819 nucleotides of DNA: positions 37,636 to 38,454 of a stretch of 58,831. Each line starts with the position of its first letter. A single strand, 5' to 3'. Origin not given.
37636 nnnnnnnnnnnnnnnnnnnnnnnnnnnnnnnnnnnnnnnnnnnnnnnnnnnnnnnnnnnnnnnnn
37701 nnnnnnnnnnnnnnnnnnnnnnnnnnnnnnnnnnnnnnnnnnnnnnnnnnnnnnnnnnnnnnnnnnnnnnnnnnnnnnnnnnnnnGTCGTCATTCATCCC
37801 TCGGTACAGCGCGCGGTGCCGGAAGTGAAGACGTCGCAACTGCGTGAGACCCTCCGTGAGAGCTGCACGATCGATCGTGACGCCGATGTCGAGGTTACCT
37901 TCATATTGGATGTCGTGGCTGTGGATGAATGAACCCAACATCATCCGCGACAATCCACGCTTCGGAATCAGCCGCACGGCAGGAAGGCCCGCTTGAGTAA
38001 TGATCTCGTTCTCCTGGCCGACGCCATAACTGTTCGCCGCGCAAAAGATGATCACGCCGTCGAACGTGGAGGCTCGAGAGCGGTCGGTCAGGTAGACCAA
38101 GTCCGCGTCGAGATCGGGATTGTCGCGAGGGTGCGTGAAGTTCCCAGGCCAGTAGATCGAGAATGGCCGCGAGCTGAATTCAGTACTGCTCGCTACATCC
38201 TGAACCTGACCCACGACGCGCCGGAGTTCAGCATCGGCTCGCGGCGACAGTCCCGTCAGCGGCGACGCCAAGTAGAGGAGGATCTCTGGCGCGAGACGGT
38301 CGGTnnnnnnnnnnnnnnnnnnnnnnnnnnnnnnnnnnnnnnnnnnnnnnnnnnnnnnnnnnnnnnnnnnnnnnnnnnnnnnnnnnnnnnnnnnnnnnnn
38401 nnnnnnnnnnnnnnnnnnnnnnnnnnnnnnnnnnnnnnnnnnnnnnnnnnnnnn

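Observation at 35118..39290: Candidate novel module: XRE-NDT-like-XRE fusion, ImmA protease and membrane protein, framed by one intact and one decayed tyrosine recombinase gene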

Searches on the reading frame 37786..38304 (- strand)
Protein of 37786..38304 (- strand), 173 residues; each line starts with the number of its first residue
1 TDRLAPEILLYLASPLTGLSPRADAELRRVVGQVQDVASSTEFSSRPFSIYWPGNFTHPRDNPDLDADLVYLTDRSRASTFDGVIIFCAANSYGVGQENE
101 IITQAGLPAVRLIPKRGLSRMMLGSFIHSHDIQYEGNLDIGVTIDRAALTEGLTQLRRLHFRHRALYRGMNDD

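Call 28: search_solved_structures(query=A2, max_evalue=10, show_alignments=3)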
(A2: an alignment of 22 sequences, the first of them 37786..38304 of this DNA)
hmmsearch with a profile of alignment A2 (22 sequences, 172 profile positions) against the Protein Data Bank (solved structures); distinct sequences matched with E-value up to 10: 4.
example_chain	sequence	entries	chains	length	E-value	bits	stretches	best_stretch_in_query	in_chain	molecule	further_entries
6ulx_A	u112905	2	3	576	0.39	13.6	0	8-84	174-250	Amino acid adenylation domain-containing protein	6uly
4wgj_A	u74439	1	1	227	1.3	11.9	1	30-83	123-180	BepC protein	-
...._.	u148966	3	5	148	1.6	11.6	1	92-122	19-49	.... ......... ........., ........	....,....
7zal_AAA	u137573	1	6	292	2.4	11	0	19-54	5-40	Crov539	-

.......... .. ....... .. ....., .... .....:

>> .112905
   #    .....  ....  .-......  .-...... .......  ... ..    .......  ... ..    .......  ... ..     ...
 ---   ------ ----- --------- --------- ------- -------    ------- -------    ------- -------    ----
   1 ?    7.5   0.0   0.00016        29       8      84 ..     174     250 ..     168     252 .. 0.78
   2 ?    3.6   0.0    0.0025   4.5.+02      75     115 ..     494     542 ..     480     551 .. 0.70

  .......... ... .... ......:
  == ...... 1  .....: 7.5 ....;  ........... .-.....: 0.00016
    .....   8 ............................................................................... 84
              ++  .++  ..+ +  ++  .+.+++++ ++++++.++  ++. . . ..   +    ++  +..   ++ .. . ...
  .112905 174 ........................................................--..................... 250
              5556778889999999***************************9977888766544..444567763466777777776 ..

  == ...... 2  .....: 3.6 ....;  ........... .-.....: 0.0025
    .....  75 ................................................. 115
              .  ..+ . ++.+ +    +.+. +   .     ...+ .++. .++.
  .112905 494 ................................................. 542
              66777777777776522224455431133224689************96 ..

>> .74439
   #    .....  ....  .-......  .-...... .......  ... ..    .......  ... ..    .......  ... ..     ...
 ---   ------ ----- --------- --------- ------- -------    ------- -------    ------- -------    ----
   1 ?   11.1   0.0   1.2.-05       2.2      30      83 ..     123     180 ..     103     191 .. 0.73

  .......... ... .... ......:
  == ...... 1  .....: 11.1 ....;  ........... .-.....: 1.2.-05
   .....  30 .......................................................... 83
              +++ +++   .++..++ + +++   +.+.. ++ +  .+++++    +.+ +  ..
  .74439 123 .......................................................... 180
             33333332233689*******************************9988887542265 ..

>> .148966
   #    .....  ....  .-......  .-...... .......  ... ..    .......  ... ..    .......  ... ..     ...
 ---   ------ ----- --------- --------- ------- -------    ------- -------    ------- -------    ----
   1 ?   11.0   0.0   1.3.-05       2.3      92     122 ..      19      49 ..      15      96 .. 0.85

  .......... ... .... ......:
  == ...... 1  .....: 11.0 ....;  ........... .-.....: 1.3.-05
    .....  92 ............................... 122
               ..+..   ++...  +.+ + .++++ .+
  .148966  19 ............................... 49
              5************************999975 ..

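Call 30: search_protein_families(library=pfam, alignment_id=A2, max_evalue=10)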
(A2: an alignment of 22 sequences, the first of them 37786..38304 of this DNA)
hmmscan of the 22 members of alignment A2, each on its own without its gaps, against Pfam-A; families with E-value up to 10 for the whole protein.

A. member 1, window:37786-38304:- (173 aa): 0 families

B. families by the number of members that match (of 22 scanned): 7 families
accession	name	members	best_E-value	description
PF15947.10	DUF4755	1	0.024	Domain of unknown function (DUF4755)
PF14359.12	DUF4406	1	0.032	Domain of unknown function (DUF4406)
PF08940.17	DUF1918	1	0.038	Domain of unknown function (DUF1918)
PF06145.16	Corona_NS1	1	0.077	Coronavirus nonstructural protein NS1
PF16580.11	Astro_capsid_p2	1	0.088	C-terminal tail of astrovirus capsid projection or spike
PF15255.11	CAP-ZIP_m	1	0.16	WASH complex subunit CAP-Z interacting, central region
PF17230.7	DUF5304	1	0.24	Family of unknown function (DUF5304)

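Call 37: predict_structure(alignment_id=A2)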
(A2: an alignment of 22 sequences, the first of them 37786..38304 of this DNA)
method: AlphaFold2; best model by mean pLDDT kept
length: 173 residues; sequences in the alignment: 22
mean_pLDDT: 85.8   pTM: 0.84
mean pLDDT of the five models: 85.8, 84.4, 82.2, 81.5, 80.8
residues with pLDDT >= 90: 84; 70-90: 69; 50-70: 18; < 50: 2
segments of 3 or more residues with pLDDT < 50: none
pLDDT, mean of each block of 10 residues (from residue 1): 73 91 95 97 92 87 79 78 91 80 89 79 74 93 96 95 79 58
secondary structure, 60 per line:
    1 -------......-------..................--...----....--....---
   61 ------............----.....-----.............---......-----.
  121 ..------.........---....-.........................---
elements in order: E8-13 H21-38 E48-51 H54-57 H67-78 E83-87 H93-105 E109-114 E129-137 E141-144 H146-170

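Call 41: fold_search(model_id=the predicted structure, library=pdb)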
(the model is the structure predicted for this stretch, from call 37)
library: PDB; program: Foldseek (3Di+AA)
matches with E <= 10: 1448; with E <= 0.001: 17
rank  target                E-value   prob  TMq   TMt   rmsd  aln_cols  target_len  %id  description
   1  3k1y_B                1.2e-04  1.00  0.47  0.45   7.4       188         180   13  X-ray structure of oxidoreductase from corynebacterium diphtheriae. orthorombic crystal form, northeast structural gen (released 2009-10-20)
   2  7m5h_A                1.3e-04  1.00  0.59  0.63   3.6       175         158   16  Crystal structure of conserved protein from Enterococcus faecalis V583 (released 2021-04-07)
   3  7m5h_B                1.4e-04  1.00  0.53  0.57  10.4       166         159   19  Crystal structure of conserved protein from Enterococcus faecalis V583 (released 2021-04-07)
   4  3k1y_A                1.4e-04  1.00  0.48  0.46   7.5       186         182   13  X-ray structure of oxidoreductase from corynebacterium diphtheriae. orthorombic crystal form, northeast structural gen (released 2009-10-20)
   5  9i9q_A                1.7e-04  1.00  0.47  0.58   5.3       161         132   16  Crystal structure of DNPH1 bound by compound 2. (released 2025-11-12)
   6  3k1y_C                3.0e-04  1.00  0.51  0.50   7.3       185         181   14  X-ray structure of oxidoreductase from corynebacterium diphtheriae. orthorombic crystal form, northeast structural gen (released 2009-10-20)
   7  8rpt_A                3.2e-04  1.00  0.50  0.62   4.3       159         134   14  Crystal structure of human DNPH1 mutant- D80A (released 2024-11-20)
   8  4ohb                  4.1e-04  1.00  0.62  0.67   3.7       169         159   15  Crystal structure of MilB E103A in complex with 5-hydroxymethylcytidine 5'-monophosphate (hmCMP) from Streptomyces rimof (released 2014-06-25)
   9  4jem_B                4.3e-04  1.00  0.57  0.64   4.4       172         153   16  Crystal structure of MilB complexed with cytidine 5'-monophosphate (released 2013-09-11)
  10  7n2x                  5.2e-04  0.98  0.38  0.35   7.6       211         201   12  The crystal structure of an FMN-dependent NADH:quinone oxidoreductase, AzoR from Escherichia coli (released 2022-08-31)
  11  8rpt_B                7.1e-04  1.00  0.48  0.56   4.4       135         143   17  Crystal structure of human DNPH1 mutant- D80A (released 2024-11-20)
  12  9i6e_B                7.1e-04  1.00  0.47  0.58   5.3       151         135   16  Crystal structure of DNPH1 bound by compound 5. (released 2025-11-12)
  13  4jel                  7.6e-04  1.00  0.57  0.64   4.1       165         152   16  Structure of MilB Streptomyces rimofaciens CMP N-glycosidase (released 2013-09-11)
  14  8pqr_D                7.6e-04  1.00  0.45  0.51   4.5       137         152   17  Nucleoside 2'deoxyribosyltransferase from Chroococcidiopsis thermalis PCC 7203 WT bound to DAD_Immucillin-H (released 2024-02-21)
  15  4ohr                  8.1e-04  1.00  0.58  0.63   4.1       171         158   15  Crystal structure of MilB from Streptomyces rimofaciens (released 2014-06-25)
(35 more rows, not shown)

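Call 49: search_protein_representatives(alignment_id=A2)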
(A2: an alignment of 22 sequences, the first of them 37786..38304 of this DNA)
Query: 22 sequences, 172 profile positions. Proteins with E-value up to 0.001 (for the whole library): 509; up to 1e-10: 178; up to 1e-30: 24. The best 150 are listed.
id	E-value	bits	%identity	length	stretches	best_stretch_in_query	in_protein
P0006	4.2e-83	293.4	-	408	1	2-172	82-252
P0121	1.4e-82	291.7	-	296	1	1-172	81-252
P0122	1.7e-71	255.7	-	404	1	2-169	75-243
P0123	3.8e-69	248.0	-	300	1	2-170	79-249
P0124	5.7e-69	247.4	-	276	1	2-172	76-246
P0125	7.8e-68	243.7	-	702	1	3-169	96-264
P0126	1.4e-67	242.9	-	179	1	42-172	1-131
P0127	2.1e-67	242.4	-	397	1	2-169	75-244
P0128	2.2e-67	242.3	-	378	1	2-172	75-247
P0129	6.3e-66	237.5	-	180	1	5-140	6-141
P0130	2.1e-60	219.6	-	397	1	4-171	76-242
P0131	1.4e-59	216.9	-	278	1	50-171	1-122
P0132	2.7e-58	212.7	-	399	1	5-171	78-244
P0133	1.6e-56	207.0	-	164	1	3-135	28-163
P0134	4.7e-56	205.4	-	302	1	5-170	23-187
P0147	3.6e-26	108.1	-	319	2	7-135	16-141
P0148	1.8e-25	105.8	-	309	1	8-159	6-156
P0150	1.8e-24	102.6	-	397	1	9-144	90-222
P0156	9.2e-21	90.5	-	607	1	10-161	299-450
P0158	6.7e-20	87.7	-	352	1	6-157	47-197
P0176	7.2e-18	81.1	-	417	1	9-134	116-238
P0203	8.1e-16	74.4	-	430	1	6-157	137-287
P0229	5.4e-14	68.5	-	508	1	5-158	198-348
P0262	1.4e-12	63.9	-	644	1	6-126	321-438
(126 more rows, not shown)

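Call 50: search_protein_families(library=pfam, proteins=[P0125, P0147, P0148, P0150, P0156, P0158, P0176, P0203, P0229, P0262], max_evalue=0.01)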
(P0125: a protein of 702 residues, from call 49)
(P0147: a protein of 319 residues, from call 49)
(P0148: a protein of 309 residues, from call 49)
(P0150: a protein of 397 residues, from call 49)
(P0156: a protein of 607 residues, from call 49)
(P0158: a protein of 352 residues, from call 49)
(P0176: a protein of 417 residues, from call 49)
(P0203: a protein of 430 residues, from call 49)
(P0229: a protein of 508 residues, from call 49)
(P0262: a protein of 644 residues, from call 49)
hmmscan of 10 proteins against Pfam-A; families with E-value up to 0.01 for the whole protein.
P0125 (702 aa): 4 families
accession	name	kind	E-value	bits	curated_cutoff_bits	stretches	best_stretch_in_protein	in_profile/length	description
PF06114.19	Peptidase_M78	-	1.7e-11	44.4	22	1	502-598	28-123/123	IrrE N-terminal-like domain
PF01381.28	HTH_3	-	1.6e-07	31.7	23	1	35-81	1-46/55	Helix-turn-helix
PF13560.12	HTH_31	-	8e-06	26.5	27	1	34-81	5-52/64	Helix-turn-helix domain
PF13443.12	HTH_26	-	0.001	19.7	22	0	35-83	2-50/63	Cro/C1-type HTH DNA-binding domain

P0147 (319 aa): 3 families
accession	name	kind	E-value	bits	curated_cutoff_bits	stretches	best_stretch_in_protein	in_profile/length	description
PF13560.12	HTH_31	-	2.8e-06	28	27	1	176-232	3-57/64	Helix-turn-helix domain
PF01381.28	HTH_3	-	0.00033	21.1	23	1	179-236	1-55/55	Helix-turn-helix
PF05014.21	Nuc_deoxyrib_tr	-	0.0012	19.4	28.8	1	42-118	19-98/117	Nucleoside 2-deoxyribosyltransferase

P0148 (309 aa): 6 families
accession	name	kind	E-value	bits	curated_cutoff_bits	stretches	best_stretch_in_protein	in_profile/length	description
PF13560.12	HTH_31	-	1.2e-09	38.7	27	1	163-222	1-58/64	Helix-turn-helix domain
PF12844.13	HTH_19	-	4.7e-09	36.5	30.2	1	165-226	1-59/64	Helix-turn-helix domain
PF01381.28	HTH_3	-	1.1e-05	25.8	23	1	168-225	1-55/55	Helix-turn-helix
PF13413.12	HTH_25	-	0.001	19.3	24.6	1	167-200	1-34/62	Helix-turn-helix domain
PF05014.21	Nuc_deoxyrib_tr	-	0.0026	18.3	28.8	0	33-106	21-97/117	Nucleoside 2-deoxyribosyltransferase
PF13443.12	HTH_26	-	0.004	17.8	22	0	167-211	1-46/63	Cro/C1-type HTH DNA-binding domain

P0150 (397 aa): 6 families
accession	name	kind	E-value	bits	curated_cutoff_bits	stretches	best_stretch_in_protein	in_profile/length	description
PF01381.28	HTH_3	-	6.6e-18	64.9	23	2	8-58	1-51/55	Helix-turn-helix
PF13560.12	HTH_31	-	2.7e-17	63.3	27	2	244-301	2-57/64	Helix-turn-helix domain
PF12844.13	HTH_19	-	2e-12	47.3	30.2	2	5-57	1-53/64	Helix-turn-helix domain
PF13443.12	HTH_26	-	6.1e-10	39.6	22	1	7-56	1-51/63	Cro/C1-type HTH DNA-binding domain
PF05014.21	Nuc_deoxyrib_tr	-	0.00017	22.1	28.8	1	110-192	15-100/117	Nucleoside 2-deoxyribosyltransferase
PF13744.12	HTH_37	-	0.0043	17.3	27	0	6-40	21-55/80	Helix-turn-helix domain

P0156 (607 aa): 4 families
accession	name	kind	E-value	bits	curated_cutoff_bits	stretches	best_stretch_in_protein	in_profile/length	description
PF00069.31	Pkinase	-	1.1e-39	136.9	31.7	1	14-276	1-252/263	Protein kinase domain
PF07714.23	PK_Tyr_Ser-Thr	-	1.7e-26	93.5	23.1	1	15-275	2-248/258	Protein tyrosine and serine/threonine kinase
PF03109.22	ABC1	-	6.1e-06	26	22.9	1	96-176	142-221/244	ABC1 atypical kinase-like domain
PF05014.21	Nuc_deoxyrib_tr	-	0.00065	20.3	28.8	1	300-401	2-101/117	Nucleoside 2-deoxyribosyltransferase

P0158 (352 aa): 4 families
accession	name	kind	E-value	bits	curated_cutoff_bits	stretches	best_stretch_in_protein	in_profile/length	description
PF01381.28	HTH_3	-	2e-06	28.2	23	1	208-265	1-55/55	Helix-turn-helix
PF13560.12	HTH_31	-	3e-06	27.9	27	1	204-258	2-54/64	Helix-turn-helix domain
PF13443.12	HTH_26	-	0.00021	21.9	22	1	207-267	1-59/63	Cro/C1-type HTH DNA-binding domain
PF19979.4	DUF6415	-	0.00085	20.5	27.5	1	169-229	15-81/95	Family of unknown function (DUF6415)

P0176 (417 aa): 7 families
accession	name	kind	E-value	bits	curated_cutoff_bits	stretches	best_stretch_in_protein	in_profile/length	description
PF13560.12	HTH_31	-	4.7e-22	78.5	27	2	30-86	1-58/64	Helix-turn-helix domain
PF01381.28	HTH_3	-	5e-19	68.5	23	2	35-86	1-52/55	Helix-turn-helix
PF12844.13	HTH_19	-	5.2e-10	39.5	30.2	2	32-93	1-62/64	Helix-turn-helix domain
PF13443.12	HTH_26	-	4.5e-09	36.9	22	1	34-86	1-54/63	Cro/C1-type HTH DNA-binding domain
PF05014.21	Nuc_deoxyrib_tr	-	1.4e-05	25.6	28.8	1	118-221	2-103/117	Nucleoside 2-deoxyribosyltransferase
PF13413.12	HTH_25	-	0.00028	21.1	24.6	0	274-307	3-36/62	Helix-turn-helix domain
PF14359.12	DUF4406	-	0.0028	18.5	22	1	118-213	4-91/91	Domain of unknown function (DUF4406)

P0203 (430 aa): 5 families
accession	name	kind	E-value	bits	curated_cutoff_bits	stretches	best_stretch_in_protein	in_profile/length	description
PF13560.12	HTH_31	-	1.8e-14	54.2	27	2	40-79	16-56/64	Helix-turn-helix domain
PF01381.28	HTH_3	-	3.7e-12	46.5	23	2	302-358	1-54/55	Helix-turn-helix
PF12844.13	HTH_19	-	3.4e-09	36.9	30.2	1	299-336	1-38/64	Helix-turn-helix domain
PF13443.12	HTH_26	-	0.00022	21.8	22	0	301-360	1-58/63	Cro/C1-type HTH DNA-binding domain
PF13412.12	HTH_24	-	0.0081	16.2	21.9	0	40-59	19-38/48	Winged helix-turn-helix DNA-binding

P0229 (508 aa): 7 families
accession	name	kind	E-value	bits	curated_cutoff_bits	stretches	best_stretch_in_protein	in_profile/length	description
PF00069.31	Pkinase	-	7.2e-31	108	31.7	1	1-183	77-257/263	Protein kinase domain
PF07714.23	PK_Tyr_Ser-Thr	-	2e-14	54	23.1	1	17-184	97-255/258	Protein tyrosine and serine/threonine kinase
PF13560.12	HTH_31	-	1.7e-06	28.7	27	1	360-417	2-58/64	Helix-turn-helix domain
PF01381.28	HTH_3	-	9.7e-06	26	23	1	364-420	1-55/55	Helix-turn-helix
PF13443.12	HTH_26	-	1.5e-05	25.6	22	1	363-423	1-60/63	Cro/C1-type HTH DNA-binding domain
PF14531.12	Kinase-like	-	5.1e-05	23.1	25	1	26-119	149-242/289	Kinase-like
PF03109.22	ABC1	-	0.0015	18.2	22.9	1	1-74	147-219/244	ABC1 atypical kinase-like domain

P0262 (644 aa): 9 families
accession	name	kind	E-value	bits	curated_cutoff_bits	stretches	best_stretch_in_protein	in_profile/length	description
PF00069.31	Pkinase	-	8.3e-39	134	31.7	1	28-306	3-257/263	Protein kinase domain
PF07714.23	PK_Tyr_Ser-Thr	-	5.2e-20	72.3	23.1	1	28-301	3-250/258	Protein tyrosine and serine/threonine kinase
PF01381.28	HTH_3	-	0.00012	22.5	23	1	487-542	1-53/55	Helix-turn-helix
PF03109.22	ABC1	-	0.00063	19.4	22.9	1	115-185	145-214/244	ABC1 atypical kinase-like domain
PF01636.29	APH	-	0.0016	18.7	23.2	0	73-146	33-103/239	Phosphotransferase enzyme family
PF17667.7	Pkinase_fungal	-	0.0029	16.8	24.1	1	137-238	285-384/387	Fungal protein kinase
PF13560.12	HTH_31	-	0.0036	18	27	1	482-538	1-55/64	Helix-turn-helix domain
PF06293.20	Kdo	-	0.0052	16.7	21.3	1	116-181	95-165/207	Lipopolysaccharide kinase (Kdo/WaaP) family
PF19793.4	DUF6277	-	0.007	17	32.8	0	238-291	38-92/117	Family of unknown function (DUF6277)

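Call 68: find_encoding_contigs(protein=P0156, flank=5000, max_places=3)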
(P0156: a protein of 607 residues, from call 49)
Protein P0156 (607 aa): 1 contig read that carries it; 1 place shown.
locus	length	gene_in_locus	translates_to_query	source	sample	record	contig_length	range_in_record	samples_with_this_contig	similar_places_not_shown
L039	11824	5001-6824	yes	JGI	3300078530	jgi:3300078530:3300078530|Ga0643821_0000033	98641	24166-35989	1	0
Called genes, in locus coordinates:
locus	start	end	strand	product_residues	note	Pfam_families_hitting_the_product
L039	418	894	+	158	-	PF02416:TatA_B_E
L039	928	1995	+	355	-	PF00902:TatC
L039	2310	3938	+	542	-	PF20094:GWxTD_dom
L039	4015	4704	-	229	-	PF04493:Endonuclease_5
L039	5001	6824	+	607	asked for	PF00069:Pkinase, PF07714:PK_Tyr_Ser-Thr, PF03109:ABC1 (weak)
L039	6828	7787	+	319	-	PF06114:Peptidase_M78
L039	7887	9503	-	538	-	PF00890:FAD_binding_2, PF01266:DAO, PF03486:HI0933_like (faint), PF07992:Pyr_redox_2 (faint), PF02910:Succ_DH_flav_C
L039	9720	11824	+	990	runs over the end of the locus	PF00675:Peptidase_M16, PF05193:Peptidase_M16_C, PF00675:Peptidase_M16, PF05193:Peptidase_M16_C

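Call 69: find_encoding_contigs(protein=P0150, flank=5000, max_places=3)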
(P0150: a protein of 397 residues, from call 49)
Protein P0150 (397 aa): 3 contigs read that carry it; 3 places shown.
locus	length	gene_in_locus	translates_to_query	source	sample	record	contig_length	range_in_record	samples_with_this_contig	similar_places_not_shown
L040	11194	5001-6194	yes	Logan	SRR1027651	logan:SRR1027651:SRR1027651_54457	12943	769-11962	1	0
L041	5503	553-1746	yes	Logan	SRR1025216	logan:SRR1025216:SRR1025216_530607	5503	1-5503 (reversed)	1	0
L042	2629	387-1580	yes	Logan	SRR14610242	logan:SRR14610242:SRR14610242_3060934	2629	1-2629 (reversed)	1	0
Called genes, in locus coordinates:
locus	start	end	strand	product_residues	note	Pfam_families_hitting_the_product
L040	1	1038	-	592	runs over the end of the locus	-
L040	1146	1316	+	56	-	-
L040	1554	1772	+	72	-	-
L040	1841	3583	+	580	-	PF23023:Anti-Pycsar_Apyc1, PF00753:Lactamase_B, PF12706:Lactamase_B_2 (weak)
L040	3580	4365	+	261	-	PF08843:AbiEii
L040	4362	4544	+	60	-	-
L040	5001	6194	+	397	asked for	PF01381:HTH_3, PF12844:HTH_19 (weak), PF13443:HTH_26 (weak), PF13560:HTH_31 (weak), PF01381:HTH_3 (weak), PF13560:HTH_31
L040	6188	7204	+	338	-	PF06114:Peptidase_M78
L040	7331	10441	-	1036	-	PF01048:PNP_UDP_1, PF00931:NB-ARC, PF13191:AAA_16 (weak), PF13401:AAA_22 (weak), PF25895:WHD_plant_disease (faint)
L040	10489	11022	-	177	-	-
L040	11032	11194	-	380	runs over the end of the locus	PF01381:HTH_3, PF12844:HTH_19 (weak), PF13560:HTH_31, PF06114:Peptidase_M78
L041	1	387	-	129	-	?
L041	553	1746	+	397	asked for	PF01381:HTH_3, PF12844:HTH_19 (weak), PF13443:HTH_26 (weak), PF13560:HTH_31 (weak), PF01381:HTH_3 (weak), PF13560:HTH_31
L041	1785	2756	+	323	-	PF06114:Peptidase_M78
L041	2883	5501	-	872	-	?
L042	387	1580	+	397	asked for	PF01381:HTH_3, PF12844:HTH_19 (weak), PF13443:HTH_26 (weak), PF13560:HTH_31 (weak), PF01381:HTH_3 (weak), PF13560:HTH_31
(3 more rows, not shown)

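Call 92: fold_search(model_id=the predicted structure, library=viral)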
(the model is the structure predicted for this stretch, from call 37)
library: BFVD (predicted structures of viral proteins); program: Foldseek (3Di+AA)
matches with E <= 10: 989; with E <= 0.001: 18
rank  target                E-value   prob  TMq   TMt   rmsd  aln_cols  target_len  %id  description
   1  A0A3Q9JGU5            8.4e-06  1.00  0.60  0.65   4.6       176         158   14  (no name in the UniProt tables at hand)
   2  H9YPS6                8.9e-06  1.00  0.55  0.52   5.2       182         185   18  (no name in the UniProt tables at hand)
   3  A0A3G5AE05            1.2e-05  1.00  0.56  0.58   3.0       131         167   11  TIR domain-containing protein [Satyrvirus sp.]
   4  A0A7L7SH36            2.4e-05  1.00  0.56  0.66   4.7       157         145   17  Deoxyuridine triphosphatase [Gordonia phage Archimedes]
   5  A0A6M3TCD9            3.8e-05  1.00  0.62  0.39   3.9       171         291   18  (no name in the UniProt tables at hand)
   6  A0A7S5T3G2            5.1e-05  1.00  0.45  0.45   4.8       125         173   16  (no name in the UniProt tables at hand)
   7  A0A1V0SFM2            5.8e-05  1.00  0.54  0.66   3.1       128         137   10  Nucleoside 2-deoxyribosyltransferase [Hokovirus HKV1]
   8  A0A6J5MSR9            6.2e-05  1.00  0.60  0.63   4.6       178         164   17  Nucleoside 2-deoxyribosyltransferase [uncultured Caudovirales phage]
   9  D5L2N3                1.2e-04  1.00  0.54  0.66   3.8       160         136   19  Nucleotidyl transferase [uncultured virus]
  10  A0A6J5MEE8            1.9e-04  1.00  0.52  0.63   4.6       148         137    9  Nucleoside 2-deoxyribosyltransferase [uncultured Caudovirales phage]
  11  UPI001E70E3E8         2.2e-04  1.00  0.56  0.52   4.7       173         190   14  (no name look-up for this kind of identifier)
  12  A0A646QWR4            3.0e-04  1.00  0.57  0.65   4.2       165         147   12  (no name in the UniProt tables at hand)
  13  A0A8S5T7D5            3.4e-04  1.00  0.52  0.58   4.0       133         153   12  Nucleoside 2-deoxyribosyltransferase [Siphoviridae sp. ctxMM9]
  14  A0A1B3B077            3.8e-04  1.00  0.58  0.61   4.8       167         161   16  Deoxyuridine triphosphatase [Gordonia phage Ghobes]
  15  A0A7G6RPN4            5.2e-04  1.00  0.43  0.44   4.5       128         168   17  (no name in the UniProt tables at hand)
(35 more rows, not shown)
